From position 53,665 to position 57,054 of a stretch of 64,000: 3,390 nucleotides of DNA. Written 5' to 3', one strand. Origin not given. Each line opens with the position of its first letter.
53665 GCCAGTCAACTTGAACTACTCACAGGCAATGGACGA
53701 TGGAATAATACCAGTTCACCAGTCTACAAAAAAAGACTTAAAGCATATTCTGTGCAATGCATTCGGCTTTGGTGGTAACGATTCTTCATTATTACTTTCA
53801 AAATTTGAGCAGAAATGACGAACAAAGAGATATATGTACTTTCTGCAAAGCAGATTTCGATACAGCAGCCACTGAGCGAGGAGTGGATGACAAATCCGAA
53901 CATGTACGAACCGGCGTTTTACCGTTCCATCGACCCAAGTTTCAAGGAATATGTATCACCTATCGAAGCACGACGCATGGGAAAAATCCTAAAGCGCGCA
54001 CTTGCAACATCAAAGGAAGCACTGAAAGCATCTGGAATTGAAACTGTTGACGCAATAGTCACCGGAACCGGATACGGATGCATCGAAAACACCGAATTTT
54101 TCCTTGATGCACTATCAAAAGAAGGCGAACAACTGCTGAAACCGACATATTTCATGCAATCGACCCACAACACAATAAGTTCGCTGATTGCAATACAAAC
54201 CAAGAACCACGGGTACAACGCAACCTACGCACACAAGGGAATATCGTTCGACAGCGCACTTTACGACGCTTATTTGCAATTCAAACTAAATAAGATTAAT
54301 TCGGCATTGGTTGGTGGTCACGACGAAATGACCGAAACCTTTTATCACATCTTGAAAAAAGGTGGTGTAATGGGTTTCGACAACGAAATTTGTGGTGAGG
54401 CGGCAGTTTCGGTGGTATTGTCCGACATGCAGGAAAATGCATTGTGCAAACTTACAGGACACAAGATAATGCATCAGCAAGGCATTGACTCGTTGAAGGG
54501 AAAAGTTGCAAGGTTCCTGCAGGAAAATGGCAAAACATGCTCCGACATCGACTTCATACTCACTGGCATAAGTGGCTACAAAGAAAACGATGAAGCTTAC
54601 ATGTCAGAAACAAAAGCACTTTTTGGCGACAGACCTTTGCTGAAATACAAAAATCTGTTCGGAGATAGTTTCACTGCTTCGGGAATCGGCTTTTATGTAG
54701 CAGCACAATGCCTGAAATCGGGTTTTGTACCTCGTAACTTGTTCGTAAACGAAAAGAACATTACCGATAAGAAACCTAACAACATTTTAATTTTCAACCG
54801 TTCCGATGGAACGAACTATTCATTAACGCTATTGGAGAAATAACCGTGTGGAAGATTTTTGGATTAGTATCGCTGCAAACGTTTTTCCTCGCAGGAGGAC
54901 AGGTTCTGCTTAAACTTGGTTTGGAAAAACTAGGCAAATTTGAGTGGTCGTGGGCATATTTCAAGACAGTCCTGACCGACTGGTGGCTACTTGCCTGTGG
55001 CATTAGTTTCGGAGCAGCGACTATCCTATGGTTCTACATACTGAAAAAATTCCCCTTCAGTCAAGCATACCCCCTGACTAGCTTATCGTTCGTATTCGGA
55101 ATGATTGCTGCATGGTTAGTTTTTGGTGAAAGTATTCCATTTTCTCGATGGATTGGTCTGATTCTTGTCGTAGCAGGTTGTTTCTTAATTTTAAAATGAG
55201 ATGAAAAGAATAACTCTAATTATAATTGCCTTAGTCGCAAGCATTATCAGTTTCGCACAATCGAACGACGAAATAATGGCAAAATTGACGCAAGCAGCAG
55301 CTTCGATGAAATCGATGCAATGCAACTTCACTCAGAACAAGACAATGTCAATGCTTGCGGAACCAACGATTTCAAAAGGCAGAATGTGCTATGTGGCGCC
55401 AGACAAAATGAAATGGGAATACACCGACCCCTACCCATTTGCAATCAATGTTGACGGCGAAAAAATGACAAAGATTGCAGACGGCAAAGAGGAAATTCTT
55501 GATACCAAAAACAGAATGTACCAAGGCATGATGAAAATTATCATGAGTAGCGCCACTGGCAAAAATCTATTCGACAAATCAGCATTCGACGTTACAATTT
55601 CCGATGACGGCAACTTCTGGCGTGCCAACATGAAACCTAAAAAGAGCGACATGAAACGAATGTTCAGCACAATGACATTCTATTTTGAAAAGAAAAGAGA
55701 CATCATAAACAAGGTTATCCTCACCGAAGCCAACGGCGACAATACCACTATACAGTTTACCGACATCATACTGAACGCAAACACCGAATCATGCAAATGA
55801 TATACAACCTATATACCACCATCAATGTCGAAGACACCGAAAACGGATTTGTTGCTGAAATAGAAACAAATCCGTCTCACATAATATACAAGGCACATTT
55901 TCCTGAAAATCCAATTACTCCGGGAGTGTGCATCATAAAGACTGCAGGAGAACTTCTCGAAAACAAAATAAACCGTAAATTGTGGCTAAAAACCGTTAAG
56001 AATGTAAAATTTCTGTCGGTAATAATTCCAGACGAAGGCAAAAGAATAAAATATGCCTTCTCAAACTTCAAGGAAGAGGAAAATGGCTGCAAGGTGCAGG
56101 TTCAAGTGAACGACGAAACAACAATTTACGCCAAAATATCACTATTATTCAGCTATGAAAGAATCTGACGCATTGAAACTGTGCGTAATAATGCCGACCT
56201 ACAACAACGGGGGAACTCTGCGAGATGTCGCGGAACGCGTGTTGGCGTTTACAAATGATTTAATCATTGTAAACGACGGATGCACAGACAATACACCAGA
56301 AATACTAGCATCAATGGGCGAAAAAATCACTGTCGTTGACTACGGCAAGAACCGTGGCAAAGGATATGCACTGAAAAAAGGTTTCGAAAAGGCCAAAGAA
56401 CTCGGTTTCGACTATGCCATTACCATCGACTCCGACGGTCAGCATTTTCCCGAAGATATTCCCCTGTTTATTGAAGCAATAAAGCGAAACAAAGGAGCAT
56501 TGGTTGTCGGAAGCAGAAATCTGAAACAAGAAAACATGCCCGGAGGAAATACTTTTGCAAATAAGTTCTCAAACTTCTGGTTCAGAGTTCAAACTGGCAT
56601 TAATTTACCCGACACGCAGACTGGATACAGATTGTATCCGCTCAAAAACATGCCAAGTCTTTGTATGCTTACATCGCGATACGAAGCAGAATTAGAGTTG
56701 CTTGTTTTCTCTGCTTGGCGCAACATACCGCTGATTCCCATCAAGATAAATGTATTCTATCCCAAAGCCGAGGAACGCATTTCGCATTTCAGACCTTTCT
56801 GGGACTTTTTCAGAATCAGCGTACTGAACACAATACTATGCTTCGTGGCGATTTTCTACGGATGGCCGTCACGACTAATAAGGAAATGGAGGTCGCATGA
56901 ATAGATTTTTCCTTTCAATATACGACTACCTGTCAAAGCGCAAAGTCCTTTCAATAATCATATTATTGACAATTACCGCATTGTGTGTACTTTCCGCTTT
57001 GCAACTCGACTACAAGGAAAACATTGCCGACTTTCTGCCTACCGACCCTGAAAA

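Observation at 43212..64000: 20-kb single-operon flexirubin/aryl-polyene-type lipid-pigment cluster docked directly 3' of tRNA-Ala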

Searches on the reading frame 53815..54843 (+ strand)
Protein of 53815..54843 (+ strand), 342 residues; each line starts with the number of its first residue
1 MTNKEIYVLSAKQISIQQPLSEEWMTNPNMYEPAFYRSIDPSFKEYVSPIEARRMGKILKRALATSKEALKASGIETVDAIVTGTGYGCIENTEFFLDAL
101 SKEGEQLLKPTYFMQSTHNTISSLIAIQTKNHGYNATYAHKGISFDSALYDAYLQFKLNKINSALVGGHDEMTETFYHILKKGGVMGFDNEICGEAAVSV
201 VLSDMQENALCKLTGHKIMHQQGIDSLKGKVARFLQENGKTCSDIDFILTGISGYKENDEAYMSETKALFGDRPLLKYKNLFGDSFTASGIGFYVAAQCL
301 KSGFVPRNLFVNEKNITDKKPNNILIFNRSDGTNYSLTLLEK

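Call 5: search_protein_families(library=pfam, proteins=[window:53815-54843:+], max_evalue=0.01)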
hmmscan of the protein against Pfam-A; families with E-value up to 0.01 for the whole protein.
window:53815-54843:+ (342 aa): 2 families
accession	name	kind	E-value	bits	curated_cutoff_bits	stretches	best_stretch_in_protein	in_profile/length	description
PF13723.12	Ketoacyl-synt_2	-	4.6e-10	39.9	25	1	45-214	20-174/223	Beta-ketoacyl synthase, N-terminal domain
PF00109.32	ketoacyl-synt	-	6.6e-07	29.6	20.8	1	39-176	71-208/252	Beta-ketoacyl synthase, N-terminal domain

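Call 8: search_protein_families(library=ncbifam, proteins=[window:53815-54843:+], max_evalue=0.001)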
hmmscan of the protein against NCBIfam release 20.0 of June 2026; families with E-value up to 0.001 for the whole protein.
window:53815-54843:+ (342 aa): 5 families
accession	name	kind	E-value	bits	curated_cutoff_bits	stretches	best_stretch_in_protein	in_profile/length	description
TIGR03150.1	fabF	equivalog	2e-10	39.9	493.75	1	43-172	56-191/407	beta-ketoacyl-ACP synthase II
NF005589.0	PRK07314.1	subfamily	8.4e-09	34.7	387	1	42-173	58-195/413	beta-ketoacyl-ACP synthase II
NF005916.1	PRK07910.1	equivalog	2.4e-05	23.5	560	1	42-174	67-203/418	KasA/KasB family beta-ketoacyl-ACP synthase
NF006274.0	PRK08439.1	equivalog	7e-05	21.8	621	1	44-168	58-188/406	beta-ketoacyl-ACP synthase II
NF006618.0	PRK09185.1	subfamily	7.2e-05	22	407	0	68-175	88-194/394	beta-ketoacyl-ACP synthase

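Call 46: search_solved_structures(query=window:53815-54843:+, max_evalue=0.01)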
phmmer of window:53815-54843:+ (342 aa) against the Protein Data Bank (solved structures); distinct sequences matched with E-value up to 0.01: 12.
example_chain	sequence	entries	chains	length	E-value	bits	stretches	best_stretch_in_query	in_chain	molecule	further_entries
8pj0_A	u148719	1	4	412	0.00017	24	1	42-135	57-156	3-oxoacyl-[acyl-carrier-protein] synthase 2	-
8cn8_A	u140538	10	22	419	0.00018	24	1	42-135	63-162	3-oxoacyl-[acyl-carrier-protein] synthase 2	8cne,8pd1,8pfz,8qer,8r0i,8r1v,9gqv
7oc0_A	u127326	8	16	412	0.00019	23.9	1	42-135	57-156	3-oxoacyl-[acyl-carrier-protein] synthase 2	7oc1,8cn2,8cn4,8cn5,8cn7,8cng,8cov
8cou_A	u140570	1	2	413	0.00019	23.9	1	42-135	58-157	3-oxoacyl-[acyl-carrier-protein] synthase 2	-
4jb6_A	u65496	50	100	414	0.00019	23.9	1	42-135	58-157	3-oxoacyl-[acyl-carrier-protein] synthase 2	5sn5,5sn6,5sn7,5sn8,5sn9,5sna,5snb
8qm1_A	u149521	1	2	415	0.00021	23.7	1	42-135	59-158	3-oxoacyl-[acyl-carrier-protein] synthase 2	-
4b7v_A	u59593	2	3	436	0.00023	23.6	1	42-135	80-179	3-OXOACYL-[ACYL-CARRIER-PROTEIN] SYNTHASE 2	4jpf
9s5h_C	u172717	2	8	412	0.00042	22.8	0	80-177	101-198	3-oxoacyl-(Acyl-carrier-protein) synthase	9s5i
9s5h_B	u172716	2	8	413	0.0026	20.2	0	43-184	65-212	3-oxoacyl-(Acyl-carrier-protein) synthase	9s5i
7f28_A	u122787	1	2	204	0.0028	20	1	45-177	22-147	Ketoacyl_synth_N domain-containing protein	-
7pps_A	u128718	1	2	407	0.0065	18.9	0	38-171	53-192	3-oxoacyl-[acyl-carrier-protein] synthase 1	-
2gp6_A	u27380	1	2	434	0.0071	18.7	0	43-173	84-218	3-oxoacyl-[acyl-carrier-protein] synthase 2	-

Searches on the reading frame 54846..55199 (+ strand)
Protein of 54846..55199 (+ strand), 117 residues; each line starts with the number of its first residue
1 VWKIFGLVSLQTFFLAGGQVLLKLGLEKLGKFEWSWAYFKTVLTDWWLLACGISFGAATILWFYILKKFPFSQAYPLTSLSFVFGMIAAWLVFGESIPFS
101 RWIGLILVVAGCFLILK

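Call 5: search_protein_families(library=pfam, proteins=[window:54846-55199:+], max_evalue=0.01)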
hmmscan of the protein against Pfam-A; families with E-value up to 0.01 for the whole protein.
window:54846-55199:+ (117 aa): 4 families
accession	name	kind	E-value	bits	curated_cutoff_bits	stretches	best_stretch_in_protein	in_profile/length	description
PF00892.27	EamA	-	3.6e-11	43.9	28.2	1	35-116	61-134/135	EamA-like transporter family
PF10639.15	TMEM234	-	8.2e-07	29.5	30.1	1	35-115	31-112/113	Putative transmembrane family 234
PF00893.25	Multi_Drug_Res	-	0.00065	20.6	23.7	1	45-108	29-93/93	Small Multidrug Resistance protein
PF15088.11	NADH_dh_m_C1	-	0.0046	16.9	27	1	47-68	14-34/49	NADH dehydrogenase [ubiquinone] 1 subunit C1, mitochondrial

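Call 8: search_protein_families(library=ncbifam, proteins=[window:54846-55199:+], max_evalue=0.001)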
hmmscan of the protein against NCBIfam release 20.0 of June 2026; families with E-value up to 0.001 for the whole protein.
window:54846-55199:+ (117 aa): 4 families
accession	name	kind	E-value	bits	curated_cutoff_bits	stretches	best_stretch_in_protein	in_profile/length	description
NF002816.2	PRK02971.1-2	equivalog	3e-12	47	99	1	14-115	9-116/120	4-amino-4-deoxy-L-arabinose-phosphoundecaprenol flippase subunit ArnF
NF011625.2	PRK15051.1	equivalog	8.6e-12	45.2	92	1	47-114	39-106/111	4-amino-4-deoxy-L-arabinose-phosphoundecaprenol flippase subunit ArnE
TIGR03340.1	phn_DUF6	hypoth_equivalog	0.00017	21.4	288.15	1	24-115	45-133/281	phosphonate utilization associated putative membrane protein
TIGR00950.1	2A78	equivalog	0.00061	19.3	230.2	1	54-111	205-262/264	carboxylate/amino acid/amine transporter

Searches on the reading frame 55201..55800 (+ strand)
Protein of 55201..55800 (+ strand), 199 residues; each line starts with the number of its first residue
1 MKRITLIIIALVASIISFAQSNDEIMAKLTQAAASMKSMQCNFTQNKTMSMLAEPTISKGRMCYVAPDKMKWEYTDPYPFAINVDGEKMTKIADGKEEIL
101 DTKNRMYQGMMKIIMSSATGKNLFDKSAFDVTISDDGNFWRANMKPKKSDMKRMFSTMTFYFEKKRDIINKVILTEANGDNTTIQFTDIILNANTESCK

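Call 5: search_protein_families(library=pfam, proteins=[window:55201-55800:+], max_evalue=0.01)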
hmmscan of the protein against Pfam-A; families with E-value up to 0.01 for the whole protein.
window:55201-55800:+ (199 aa): 1 family
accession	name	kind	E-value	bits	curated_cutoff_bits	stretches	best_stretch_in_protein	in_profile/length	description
PF03548.22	LolA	-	2.2e-17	63.8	23.6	1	35-193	2-155/165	Outer membrane lipoprotein carrier protein LolA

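Call 8: search_protein_families(library=ncbifam, proteins=[window:55201-55800:+], max_evalue=0.001)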
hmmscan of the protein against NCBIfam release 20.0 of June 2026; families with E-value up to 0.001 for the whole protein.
window:55201-55800:+ (199 aa): 7 families
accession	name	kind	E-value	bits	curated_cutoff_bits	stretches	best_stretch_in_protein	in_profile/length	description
NF053544.1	LolA2_flexi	equivalog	6e-45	153.1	125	1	1-196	1-202/208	flexirubin biosynthesis/transport protein LolA2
TIGR00547.2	lolA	equivalog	3.6e-18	65.8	112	1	7-195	4-184/202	outer membrane lipoprotein periplasmic chaperone LolA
NF000661.0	PRK00031.1-3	equivalog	4.8e-08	32.6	255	1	8-193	21-205/225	outer membrane lipoprotein chaperone LolA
NF000663.1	PRK00031.2-1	exception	5.4e-05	22.8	120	1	10-90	6-72/168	LolA-like outer membrane lipoprotein chaperone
NF053572.1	LolA1_Flavo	equivalog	0.00026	20.7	100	1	3-194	2-192/214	outer membrane lipoprotein periplasmic chaperone LolA1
NF053579.1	LolA3_fam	equivalog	0.00027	20.5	83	0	1-174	1-168/232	LolA3 family protein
NF007651.0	PRK10318.3-3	equivalog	0.0009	19.5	252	0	1-47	2-48/122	hypothetical protein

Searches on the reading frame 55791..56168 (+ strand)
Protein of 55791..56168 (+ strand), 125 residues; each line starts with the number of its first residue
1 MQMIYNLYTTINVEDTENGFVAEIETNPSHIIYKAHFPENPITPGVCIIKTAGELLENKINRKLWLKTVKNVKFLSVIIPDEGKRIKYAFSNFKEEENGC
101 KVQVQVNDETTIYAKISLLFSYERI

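Call 5: search_protein_families(library=pfam, proteins=[window:55791-56168:+], max_evalue=0.01)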
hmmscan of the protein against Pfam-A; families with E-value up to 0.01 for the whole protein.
window:55791-56168:+ (125 aa): 2 families
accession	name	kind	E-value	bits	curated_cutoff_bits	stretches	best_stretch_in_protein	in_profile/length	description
PF07977.19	FabA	-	7.6e-06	26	23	1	17-82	23-101/138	FabA-like domain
PF22818.2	ApeI-like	-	0.00046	20.9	28.5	1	17-94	13-90/119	ApeI dehydratase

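Call 8: search_protein_families(library=ncbifam, proteins=[window:55791-56168:+], max_evalue=0.001)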
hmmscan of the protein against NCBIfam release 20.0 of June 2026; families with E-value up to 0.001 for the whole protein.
window:55791-56168:+ (125 aa): 3 families
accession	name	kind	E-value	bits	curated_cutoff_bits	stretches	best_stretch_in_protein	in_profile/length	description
TIGR01750.1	fabZ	equivalog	6.5e-08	32.5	155.15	1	32-117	43-138/141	3-hydroxyacyl-ACP dehydratase FabZ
NF000582.1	PRK00006.1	equivalog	2.8e-07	30.6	113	1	31-117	41-134/137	3-hydroxyacyl-ACP dehydratase FabZ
NF009667.0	PRK13188.1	equivalog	0.00074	18.3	465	1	33-114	363-453/464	bifunctional UDP-3-O-[3-hydroxymyristoyl] N-acetylglucosamine deacetylase/3-hydroxyacyl-ACP dehydratase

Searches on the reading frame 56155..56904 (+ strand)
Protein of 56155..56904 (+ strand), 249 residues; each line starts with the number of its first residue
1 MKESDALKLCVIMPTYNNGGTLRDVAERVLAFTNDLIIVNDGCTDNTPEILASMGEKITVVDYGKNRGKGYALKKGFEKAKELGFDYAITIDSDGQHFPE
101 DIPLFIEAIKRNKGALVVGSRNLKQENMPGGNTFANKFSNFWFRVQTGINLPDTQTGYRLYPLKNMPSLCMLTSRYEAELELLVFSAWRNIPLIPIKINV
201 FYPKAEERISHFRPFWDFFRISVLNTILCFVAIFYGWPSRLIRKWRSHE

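Call 5: search_protein_families(library=pfam, proteins=[window:56155-56904:+], max_evalue=0.01)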
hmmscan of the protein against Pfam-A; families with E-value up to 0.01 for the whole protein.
window:56155-56904:+ (249 aa): 1 family
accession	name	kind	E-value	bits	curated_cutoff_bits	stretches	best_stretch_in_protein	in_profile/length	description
PF00535.33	Glycos_transf_2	-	5.1e-23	82.3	23.3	1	10-127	1-121/168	Glycosyl transferase family 2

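Call 8: search_protein_families(library=ncbifam, proteins=[window:56155-56904:+], max_evalue=0.001)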
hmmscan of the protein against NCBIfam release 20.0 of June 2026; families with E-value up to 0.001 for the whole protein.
window:56155-56904:+ (249 aa): 12 families
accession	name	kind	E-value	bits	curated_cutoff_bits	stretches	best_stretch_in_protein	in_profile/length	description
TIGR04182.1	glyco_TIGR04182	equivalog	9.1e-23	81.1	325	1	9-222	2-211/293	S-layer glycoprotein N-glycosyltransferase AglJ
NF058614.1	PPMAGASynPpgS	equivalog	1.2e-16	60.9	370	1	11-161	4-157/226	polyprenyl-phospho-N-acetylgalactosaminyl synthase PpgS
TIGR03937.1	PgaC_IcaA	equivalog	1.4e-12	47.3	422.3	1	4-97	42-138/407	poly-beta-1,6-N-acetyl-D-glucosamine synthase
NF041391.1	DPhHxTase_Halo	equivalog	1.8e-11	43.5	375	1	13-166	1-150/213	dolichyl-phosphate hexose transferase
NF047588.1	GlcsyltransPgfSStrep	equivalog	1.2e-09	37.8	500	1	24-172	25-170/308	glycosyltransferase PgfS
NF007986.1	PRK10714.1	equivalog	1.2e-09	37.6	529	1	7-161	6-164/316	undecaprenyl-phosphate 4-deoxy-4-formamido-L-arabinose transferase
NF047683.1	TeichurnBiosyTuaG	equivalog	1e-07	31.9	400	1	8-122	7-124/252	teichuronic acid biosynthesis protein TuaG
NF041865.1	EpsU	equivalog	1.3e-07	31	700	1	7-102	39-140/394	exopolysaccharide biosynthesis GT2 family glycosyltransferase EpsU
NF007482.0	PRK10073.1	equivalog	5.4e-07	28.9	423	1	4-96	3-97/334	glycosyltransferase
TIGR04283.1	glyco_like_mftF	equivalog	1.1e-05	25.2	182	1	9-81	1-72/221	TIGR04283 family arsenosugar biosynthesis glycosyltransferase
NF041875.1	EPS_EpsD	equivalog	0.00025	20.5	370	1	9-120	1-115/325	exopolysaccharide biosynthesis glycosyltransferase EpsD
TIGR03111.1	glyc2_xrt_Gpos1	hypoth_equivalog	0.00051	19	363.95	1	8-112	50-159/439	TIGR03111 family XrtG-associated glycosyltransferase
